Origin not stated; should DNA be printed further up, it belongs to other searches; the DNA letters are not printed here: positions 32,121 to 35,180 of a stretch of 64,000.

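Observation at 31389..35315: Giant (~30-TM) integral membrane protein fused to a ~10-11-haem cytochrome c domain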

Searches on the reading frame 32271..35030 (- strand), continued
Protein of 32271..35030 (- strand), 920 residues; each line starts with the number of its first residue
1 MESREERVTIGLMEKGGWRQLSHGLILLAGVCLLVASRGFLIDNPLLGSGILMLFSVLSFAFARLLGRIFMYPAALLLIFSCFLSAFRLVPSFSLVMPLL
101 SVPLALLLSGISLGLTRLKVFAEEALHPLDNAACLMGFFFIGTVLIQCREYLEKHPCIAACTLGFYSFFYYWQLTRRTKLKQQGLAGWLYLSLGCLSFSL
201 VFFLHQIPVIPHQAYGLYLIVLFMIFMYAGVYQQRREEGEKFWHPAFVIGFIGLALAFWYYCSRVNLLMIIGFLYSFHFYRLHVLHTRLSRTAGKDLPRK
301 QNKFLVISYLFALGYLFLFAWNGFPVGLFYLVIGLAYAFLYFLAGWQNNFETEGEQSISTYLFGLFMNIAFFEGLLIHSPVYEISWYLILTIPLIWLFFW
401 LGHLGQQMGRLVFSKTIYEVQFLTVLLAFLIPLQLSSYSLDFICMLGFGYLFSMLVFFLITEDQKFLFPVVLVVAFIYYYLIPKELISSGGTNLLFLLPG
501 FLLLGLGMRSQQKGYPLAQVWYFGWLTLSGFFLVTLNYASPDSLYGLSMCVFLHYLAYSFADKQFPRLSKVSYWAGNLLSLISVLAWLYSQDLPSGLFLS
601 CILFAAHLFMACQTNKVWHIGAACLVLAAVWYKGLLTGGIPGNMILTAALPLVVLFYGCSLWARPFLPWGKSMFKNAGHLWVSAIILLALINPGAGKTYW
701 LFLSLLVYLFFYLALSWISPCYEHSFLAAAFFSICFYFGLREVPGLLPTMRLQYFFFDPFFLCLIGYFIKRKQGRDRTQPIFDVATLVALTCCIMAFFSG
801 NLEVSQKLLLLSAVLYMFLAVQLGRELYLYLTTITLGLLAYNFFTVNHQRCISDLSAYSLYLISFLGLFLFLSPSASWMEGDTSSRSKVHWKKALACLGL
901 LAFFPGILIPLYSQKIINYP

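Call 56: find_encoding_contigs(protein=P0040, flank=8000, max_places=2)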
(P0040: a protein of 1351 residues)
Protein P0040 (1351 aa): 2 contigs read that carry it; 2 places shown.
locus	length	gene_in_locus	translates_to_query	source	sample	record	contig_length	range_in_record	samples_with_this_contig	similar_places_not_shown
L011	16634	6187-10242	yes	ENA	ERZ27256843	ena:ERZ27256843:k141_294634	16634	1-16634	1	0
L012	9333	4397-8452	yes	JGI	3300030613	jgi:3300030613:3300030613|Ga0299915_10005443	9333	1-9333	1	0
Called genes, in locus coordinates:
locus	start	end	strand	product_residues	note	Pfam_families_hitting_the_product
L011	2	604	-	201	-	?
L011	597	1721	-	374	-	PF05140:ResB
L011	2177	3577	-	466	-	PF03264:Cytochrom_NNT, PF02335:Cytochrom_C552 (faint), PF02085:Cytochrom_CIII (faint), PF14522:Cytochrome_C7 (faint), PF14537:Cytochrom_c3_2 (faint)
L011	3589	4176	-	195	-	PF22113:Mtrc-MtrF_II-IV_dom (faint), PF13435:Cytochrome_C554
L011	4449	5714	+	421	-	PF13353:Fer4_12, PF04055:Radical_SAM, PF13186:SPASM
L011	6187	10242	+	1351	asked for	PF02085:Cytochrom_CIII (faint), PF03264:Cytochrom_NNT (weak), PF14522:Cytochrome_C7 (faint), PF14537:Cytochrom_c3_2 (faint)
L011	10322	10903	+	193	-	PF13183:Fer4_8, PF13237:Fer4_10 (faint), PF13187:Fer4_9 (weak), PF13534:Fer4_17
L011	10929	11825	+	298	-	PF02754:CCG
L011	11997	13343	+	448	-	PF13738:Pyr_redox_3 (weak), PF00890:FAD_binding_2 (weak), PF01134:GIDA (weak), PF01266:DAO (weak), PF07992:Pyr_redox_2, PF12831:FAD_oxidored, PF13450:NAD_binding_8 (weak), PF01257:2Fe-2S_thioredx, +1 more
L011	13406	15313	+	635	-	PF01512:Complex1_51K, PF10531:SLBB (weak), PF10589:NADH_4Fe-4S, PF12797:Fer4_2 (faint), PF12838:Fer4_7 (weak), PF13237:Fer4_10 (weak), PF14697:Fer4_21, PF00037:Fer4 (weak), +1 more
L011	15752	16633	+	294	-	?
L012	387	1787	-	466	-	PF03264:Cytochrom_NNT, PF02335:Cytochrom_C552 (faint), PF02085:Cytochrom_CIII (faint), PF14522:Cytochrome_C7 (faint), PF14537:Cytochrom_c3_2 (faint)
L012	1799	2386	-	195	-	PF22113:Mtrc-MtrF_II-IV_dom (faint), PF13435:Cytochrome_C554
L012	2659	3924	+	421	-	PF13353:Fer4_12, PF04055:Radical_SAM, PF13186:SPASM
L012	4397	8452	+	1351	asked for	PF02085:Cytochrom_CIII (faint), PF03264:Cytochrom_NNT (weak), PF14522:Cytochrome_C7 (faint), PF14537:Cytochrom_c3_2 (faint)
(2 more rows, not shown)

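Call 77: fold_search(model_id=the predicted structure, library=pdb)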
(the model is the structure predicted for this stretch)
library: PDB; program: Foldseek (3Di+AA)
matches with E <= 10: 277; with E <= 0.001: 0
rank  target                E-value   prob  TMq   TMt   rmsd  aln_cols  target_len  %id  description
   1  9rtt_Q                5.1e-03  0.87  0.12  0.12  39.5      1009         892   11  Activated Elongation Complex with IWS1 and ELOF1 (released 2025-09-03)
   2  8q9t_E                5.3e-03  0.82  0.11  0.11  36.4       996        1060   12  CryoEM structure of a S. Cerevisiae Ski238 complex bound to RNA (released 2023-11-29)
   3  4buj_B                3.1e-02  0.66  0.13  0.10  36.6      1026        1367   11  Crystal structure of the S. cerevisiae Ski2-3-8 complex (released 2013-08-28)
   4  7dkh_I                4.6e-02  0.41  0.11  0.11  35.4       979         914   12  Crystal structure of the Ctr9/Paf1/Cdc73/Rtf1 quaternary complex (released 2021-11-24)
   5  8tl7_A                5.7e-02  0.89  0.17  0.20  30.5       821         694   10  CryoEM Structure of a Computationally Designed T3 Tetrahedral Nanocage (released 2024-03-13)
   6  8j8p_C                5.9e-02  0.44  0.12  0.12  33.4       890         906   11  Structure of the four-component Paf1 complex from Saccharomyces eubayanus (released 2023-05-24)
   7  7rdr_A                8.2e-02  0.91  0.14  0.25  25.5       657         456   10  Circular tandem repeat protein with novel repeat topology and enhanced subunit contact surfaces (released 2021-09-01)
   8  7n61_1F               1.6e-01  0.30  0.10  0.13  30.0       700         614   10  structure of C2 projections and MIPs (released 2022-05-18)
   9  7xn7_q                1.7e-01  0.23  0.10  0.10  33.3       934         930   11  RNA polymerase II elongation complex containing Spt4/5, Elf1, Spt6, Spn1 and Paf1C (released 2022-09-07)
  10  5dse_C                2.0e-01  0.28  0.12  0.14  30.8       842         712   10  Crystal Structure of the TTC7B/Hyccin Complex (released 2015-12-02)
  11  7qds_B                2.2e-01  0.23  0.12  0.11  28.1       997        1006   11  Apo human SKI complex in the open state (released 2022-02-02)
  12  8j8q_C                2.5e-01  0.18  0.10  0.11  35.9       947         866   13  Structure of the four-component Paf1 complex from Saccharomyces eubayanus (released 2023-05-24)
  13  6xr1                  3.8e-01  0.44  0.13  0.19  23.7       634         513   10  Computationally designed right-handed alpha/alpha single-chain toroid with 9 repeats (released 2021-07-14)
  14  8dtg_A                3.8e-01  0.44  0.12  0.13  20.8       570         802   11  Cryo-EM structure of Arabidopsis SPY alternative conformation 1 (released 2023-03-08)
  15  7ue2_A                4.6e-01  0.84  0.14  0.26  14.0       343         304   11  Crystal structure of designed helical repeat protein RPB_PLP3_R6 bound to PLPx6 peptide (released 2023-03-29)
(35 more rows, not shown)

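Call 83: search_protein_families(library=pfam, alignment_id=A3, max_evalue=5)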
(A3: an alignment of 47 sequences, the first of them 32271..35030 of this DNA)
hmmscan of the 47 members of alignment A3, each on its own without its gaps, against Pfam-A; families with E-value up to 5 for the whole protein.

A. member 1, window:32271-35030:- (920 aa): 0 families

B. families by the number of members that match (of 47 scanned): 35 families (the first 25 are shown)
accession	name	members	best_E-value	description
PF14537.11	Cytochrom_c3_2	28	9.1e-15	Cytochrome c3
PF02085.21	Cytochrom_CIII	28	1e-08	Class III cytochrome C family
PF14522.11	Cytochrome_C7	27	2.1e-19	Cytochrome c7 and related cytochrome c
PF03264.19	Cytochrom_NNT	27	9.5e-12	NapC/NirT cytochrome c family, N-terminal region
PF09699.15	Paired_CXXCH_1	13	4.2e-05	Doubled CXXCH motif (Paired_CXXCH_1)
PF22113.1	Mtrc-MtrF_II-IV_dom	11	5.1e-08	Outer membrane cytochrome MtrC/MtrF-like, domains II/IV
PF22678.1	Cytochrom_c_NrfB-like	7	0.014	Cytochrome c-type protein NrfB-like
PF02150.21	Zn_ribbon_RPB9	2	0.55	RNA polymerases M/15 Kd subunit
PF16919.11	PknG_rubred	1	0.019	Protein kinase G rubredoxin domain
PF10272.14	Tmpp129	1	0.022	Putative transmembrane protein precursor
PF17629.7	DUF5510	1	0.029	Family of unknown function (DUF5510)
PF19545.4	DUF6069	1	0.078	Family of unknown function (DUF6069)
PF10166.14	DUF2368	1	0.1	Uncharacterised conserved protein (DUF2368)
PF15115.11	HDNR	1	0.11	Domain of unknown function with conserved HDNR motif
PF05106.17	Phage_holin_3_1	1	0.13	Phage holin family (Lysis protein S)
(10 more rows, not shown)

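Call 84: find_encoding_contigs(protein=P0013, flank=8000, max_places=2)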
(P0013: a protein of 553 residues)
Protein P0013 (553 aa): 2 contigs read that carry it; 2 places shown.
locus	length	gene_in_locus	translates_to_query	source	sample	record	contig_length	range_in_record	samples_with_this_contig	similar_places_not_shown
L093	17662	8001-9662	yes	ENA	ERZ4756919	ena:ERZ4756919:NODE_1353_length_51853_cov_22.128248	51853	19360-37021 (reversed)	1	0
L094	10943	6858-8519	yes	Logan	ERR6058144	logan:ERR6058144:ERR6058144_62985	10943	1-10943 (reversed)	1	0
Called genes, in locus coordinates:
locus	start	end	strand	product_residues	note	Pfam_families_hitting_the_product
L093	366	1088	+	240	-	PF13413:HTH_25, PF13464:RodZ_C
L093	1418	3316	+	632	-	PF00672:HAMP, PF00989:PAS, PF08448:PAS_4, PF12860:PAS_7 (weak), PF13188:PAS_8 (weak), PF13426:PAS_9, PF00512:HisKA, PF02518:HATPase_c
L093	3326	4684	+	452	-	PF00072:Response_reg, PF00158:Sigma54_activat, PF14532:Sigma54_activ_2, PF07724:AAA_2, PF25601:AAA_lid_14, PF02954:HTH_8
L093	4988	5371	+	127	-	PF00072:Response_reg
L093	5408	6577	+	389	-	PF03264:Cytochrom_NNT (faint), PF14522:Cytochrome_C7 (faint), PF22113:Mtrc-MtrF_II-IV_dom (faint), PF13435:Cytochrome_C554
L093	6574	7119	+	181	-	PF13237:Fer4_10 (faint), PF13183:Fer4_8, PF13187:Fer4_9, PF13534:Fer4_17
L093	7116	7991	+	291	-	PF02754:CCG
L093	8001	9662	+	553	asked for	-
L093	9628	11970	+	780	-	PF03264:Cytochrom_NNT, PF14522:Cytochrome_C7 (faint), PF14537:Cytochrom_c3_2 (weak)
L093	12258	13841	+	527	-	PF09459:EB_dh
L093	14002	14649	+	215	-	PF13484:Fer4_16 (faint), PF13183:Fer4_8, PF13187:Fer4_9, PF13534:Fer4_17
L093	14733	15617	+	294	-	PF02754:CCG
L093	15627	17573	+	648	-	PF00890:FAD_binding_2 (faint), PF01266:DAO (faint), PF12831:FAD_oxidored (weak), PF00037:Fer4 (weak), PF12838:Fer4_7, PF13187:Fer4_9, PF13237:Fer4_10, PF14697:Fer4_21 (weak), +5 more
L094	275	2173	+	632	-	PF00672:HAMP, PF00989:PAS, PF08448:PAS_4, PF12860:PAS_7 (weak), PF13188:PAS_8 (weak), PF13426:PAS_9, PF00512:HisKA, PF02518:HATPase_c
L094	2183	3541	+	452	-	PF00072:Response_reg, PF00158:Sigma54_activat, PF14532:Sigma54_activ_2, PF07724:AAA_2, PF25601:AAA_lid_14, PF02954:HTH_8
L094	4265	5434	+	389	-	PF03264:Cytochrom_NNT (faint), PF14522:Cytochrome_C7 (faint), PF22113:Mtrc-MtrF_II-IV_dom (faint), PF13435:Cytochrome_C554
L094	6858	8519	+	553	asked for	-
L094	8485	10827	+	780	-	PF03264:Cytochrom_NNT, PF14522:Cytochrome_C7 (faint), PF14537:Cytochrom_c3_2 (weak)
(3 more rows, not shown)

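Call 85: find_encoding_contigs(protein=P0016, flank=8000, max_places=2)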
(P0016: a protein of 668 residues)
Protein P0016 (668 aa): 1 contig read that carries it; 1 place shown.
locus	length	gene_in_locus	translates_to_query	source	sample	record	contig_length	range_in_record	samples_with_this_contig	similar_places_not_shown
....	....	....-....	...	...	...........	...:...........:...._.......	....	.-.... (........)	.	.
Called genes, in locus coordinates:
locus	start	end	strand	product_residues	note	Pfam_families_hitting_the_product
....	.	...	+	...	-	?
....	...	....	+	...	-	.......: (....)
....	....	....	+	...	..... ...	-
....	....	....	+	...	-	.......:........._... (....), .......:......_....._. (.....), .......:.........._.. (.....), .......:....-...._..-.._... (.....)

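Call 89: list_cluster_members(proteins=[P0007, P0009, P0014, P0017, P0025, P0030, P0035, P0039, P0040, P0050])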
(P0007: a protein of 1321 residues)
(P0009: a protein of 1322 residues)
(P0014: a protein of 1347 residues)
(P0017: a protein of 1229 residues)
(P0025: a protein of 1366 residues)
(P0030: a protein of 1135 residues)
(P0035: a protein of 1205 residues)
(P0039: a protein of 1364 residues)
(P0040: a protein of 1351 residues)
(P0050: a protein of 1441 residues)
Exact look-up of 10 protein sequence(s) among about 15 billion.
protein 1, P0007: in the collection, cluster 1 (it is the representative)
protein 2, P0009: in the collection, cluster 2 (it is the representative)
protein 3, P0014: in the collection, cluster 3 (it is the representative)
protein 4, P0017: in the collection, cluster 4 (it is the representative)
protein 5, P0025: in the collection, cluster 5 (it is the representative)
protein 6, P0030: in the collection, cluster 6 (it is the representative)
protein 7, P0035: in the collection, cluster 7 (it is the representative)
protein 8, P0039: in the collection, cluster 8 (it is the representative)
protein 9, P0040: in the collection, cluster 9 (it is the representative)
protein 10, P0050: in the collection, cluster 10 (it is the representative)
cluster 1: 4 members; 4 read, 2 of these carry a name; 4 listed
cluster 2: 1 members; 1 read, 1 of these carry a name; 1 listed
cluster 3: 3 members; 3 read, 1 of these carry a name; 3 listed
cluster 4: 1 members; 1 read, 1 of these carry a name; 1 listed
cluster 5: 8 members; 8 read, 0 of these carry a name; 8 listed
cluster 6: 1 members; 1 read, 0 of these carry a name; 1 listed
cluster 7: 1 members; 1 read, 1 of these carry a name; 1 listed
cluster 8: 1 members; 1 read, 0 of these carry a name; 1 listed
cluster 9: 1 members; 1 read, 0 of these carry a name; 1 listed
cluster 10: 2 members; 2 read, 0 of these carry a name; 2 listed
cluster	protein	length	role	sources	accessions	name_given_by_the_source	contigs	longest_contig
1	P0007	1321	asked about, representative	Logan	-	-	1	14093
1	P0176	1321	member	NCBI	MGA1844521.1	MAG: cytochrome c3 family protein [bacterium]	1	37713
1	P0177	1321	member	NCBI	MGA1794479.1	MAG: NapC/NirT family cytochrome c [bacterium]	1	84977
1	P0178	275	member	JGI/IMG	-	-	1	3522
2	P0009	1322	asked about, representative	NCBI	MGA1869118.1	MAG: NapC/NirT family cytochrome c [bacterium]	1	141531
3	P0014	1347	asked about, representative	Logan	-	-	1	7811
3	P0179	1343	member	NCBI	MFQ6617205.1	MAG: NapC/NirT family cytochrome c [Fidelibacterota bacterium]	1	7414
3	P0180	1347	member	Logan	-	-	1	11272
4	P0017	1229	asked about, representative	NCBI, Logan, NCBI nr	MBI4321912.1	MAG: NapC/NirT family cytochrome c [Chloroflexi bacterium] | NapC/NirT family cytochrome c [Chloroflexota bacterium]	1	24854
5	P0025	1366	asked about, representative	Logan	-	-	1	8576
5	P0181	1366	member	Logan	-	-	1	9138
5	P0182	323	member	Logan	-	-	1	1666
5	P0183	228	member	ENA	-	-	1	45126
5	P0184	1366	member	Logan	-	-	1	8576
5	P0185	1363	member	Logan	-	-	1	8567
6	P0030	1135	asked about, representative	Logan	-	-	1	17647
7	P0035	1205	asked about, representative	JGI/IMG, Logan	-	nitrate/TMAO reductase-like tetraheme cytochrome c subunit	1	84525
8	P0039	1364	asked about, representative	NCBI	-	-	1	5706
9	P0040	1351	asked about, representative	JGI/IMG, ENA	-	-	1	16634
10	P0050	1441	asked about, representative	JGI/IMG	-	-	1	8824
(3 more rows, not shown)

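Call 94: find_related_loci(query=A2, collection=metagenome_contigs, flank=8000)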
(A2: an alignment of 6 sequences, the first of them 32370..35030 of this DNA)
Query A2 (887 aa) in metagenome_contigs; peptide patterns used: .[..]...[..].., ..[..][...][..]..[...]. (x = any residue, [..] = any of these).
82 stretches matched a pattern; 3 encode a relative of the query (tblastn E <= 1e-3); 2 distinct loci.
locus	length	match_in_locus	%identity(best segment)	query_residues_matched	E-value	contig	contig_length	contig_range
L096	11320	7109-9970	64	1-882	0e+0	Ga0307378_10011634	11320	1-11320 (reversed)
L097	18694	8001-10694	69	1-887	0e+0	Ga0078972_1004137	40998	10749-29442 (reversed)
